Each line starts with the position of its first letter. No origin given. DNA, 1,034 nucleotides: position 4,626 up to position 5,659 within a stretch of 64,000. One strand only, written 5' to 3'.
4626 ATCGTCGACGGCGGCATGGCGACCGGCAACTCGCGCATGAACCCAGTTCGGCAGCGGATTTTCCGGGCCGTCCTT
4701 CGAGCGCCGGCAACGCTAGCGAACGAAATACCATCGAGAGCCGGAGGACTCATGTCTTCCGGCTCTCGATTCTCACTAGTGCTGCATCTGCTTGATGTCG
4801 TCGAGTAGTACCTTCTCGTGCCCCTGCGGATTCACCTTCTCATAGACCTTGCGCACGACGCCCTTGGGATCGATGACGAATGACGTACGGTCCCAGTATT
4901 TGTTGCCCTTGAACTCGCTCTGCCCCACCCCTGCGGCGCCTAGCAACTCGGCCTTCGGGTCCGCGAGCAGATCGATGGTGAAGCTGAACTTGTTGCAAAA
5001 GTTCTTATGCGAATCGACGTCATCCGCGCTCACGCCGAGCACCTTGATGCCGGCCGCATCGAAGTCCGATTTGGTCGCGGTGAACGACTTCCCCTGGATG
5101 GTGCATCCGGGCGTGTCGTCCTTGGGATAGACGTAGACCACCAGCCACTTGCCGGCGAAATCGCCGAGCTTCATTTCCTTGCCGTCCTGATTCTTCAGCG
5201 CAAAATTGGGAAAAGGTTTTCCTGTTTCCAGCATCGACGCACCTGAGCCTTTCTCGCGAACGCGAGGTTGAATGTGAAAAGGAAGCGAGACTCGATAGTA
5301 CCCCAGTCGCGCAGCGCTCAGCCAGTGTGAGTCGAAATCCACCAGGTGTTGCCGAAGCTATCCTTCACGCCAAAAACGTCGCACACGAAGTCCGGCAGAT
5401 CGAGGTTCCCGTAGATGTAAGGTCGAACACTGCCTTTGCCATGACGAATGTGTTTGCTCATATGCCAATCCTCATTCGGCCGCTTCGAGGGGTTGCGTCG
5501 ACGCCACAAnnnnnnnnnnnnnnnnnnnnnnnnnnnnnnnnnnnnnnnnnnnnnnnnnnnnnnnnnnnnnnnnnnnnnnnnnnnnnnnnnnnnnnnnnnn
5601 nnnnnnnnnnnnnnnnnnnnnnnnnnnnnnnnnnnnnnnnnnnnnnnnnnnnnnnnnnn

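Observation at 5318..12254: ECF-sigma-led block: seven tandem VOC modules, then O-methyltransferase, MmcQ/YjbR, TetA-like pump and a VOC remnant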

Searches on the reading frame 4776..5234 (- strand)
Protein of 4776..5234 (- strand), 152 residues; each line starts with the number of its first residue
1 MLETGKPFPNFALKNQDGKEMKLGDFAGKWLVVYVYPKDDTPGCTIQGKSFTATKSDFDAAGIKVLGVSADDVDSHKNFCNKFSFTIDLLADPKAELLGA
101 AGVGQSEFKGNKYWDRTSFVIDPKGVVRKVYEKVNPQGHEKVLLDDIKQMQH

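Call 85: search_protein_families(library=ncbifam, max_evalue=0.00001, proteins=[window:4776-5234:-])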
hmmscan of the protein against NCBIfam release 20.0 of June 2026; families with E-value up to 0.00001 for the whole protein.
window:4776-5234:- (152 aa): 10 families
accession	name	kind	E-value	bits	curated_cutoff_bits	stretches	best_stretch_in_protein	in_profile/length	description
NF053650.1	PerredPrxQDein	equivalog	2.8e-34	118.2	260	1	8-150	1-145/148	thioredoxin-dependent peroxiredoxin PrxQ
NF006960.0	PRK09437.1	equivalog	6.9e-33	113.8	140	1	2-149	4-154/156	thioredoxin-dependent thiol peroxidase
NF009668.0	PRK13189.1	equivalog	6.8e-17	61.4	211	1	2-131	10-143/224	peroxiredoxin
NF040737.1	peroxi_PrxU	equivalog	3.3e-13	49.9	270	1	2-142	36-182/233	thioredoxin-dependent peroxiredoxin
NF009669.0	PRK13190.1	equivalog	5.8e-13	48.5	261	1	2-131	3-134/203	putative peroxiredoxin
NF009670.0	PRK13191.1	equivalog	4.2e-12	46.1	374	1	5-130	10-139/215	putative peroxiredoxin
TIGR03137.1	AhpC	equivalog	4.7e-12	46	272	1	6-150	9-155/187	alkyl hydroperoxide reductase subunit C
NF010122.0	PRK13599.1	equivalog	1.2e-10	41.1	456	1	5-131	10-140/220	peroxiredoxin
NF001808.0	PRK00522.1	equivalog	2.7e-09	36.6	123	1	2-84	18-98/167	thiol peroxidase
NF002854.0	PRK03147.1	subfamily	1.3e-06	28.5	170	1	3-132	37-157/176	thiol-disulfide oxidoreductase ResA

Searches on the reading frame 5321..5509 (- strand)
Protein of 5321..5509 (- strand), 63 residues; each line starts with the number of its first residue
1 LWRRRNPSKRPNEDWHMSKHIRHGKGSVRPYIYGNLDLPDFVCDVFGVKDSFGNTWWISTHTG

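Call 16: search_protein_families(library=pfam, max_evalue=0.01, proteins=[window:5321-5509:-])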
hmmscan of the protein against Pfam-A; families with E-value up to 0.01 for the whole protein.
seq(63 aa): 0 families
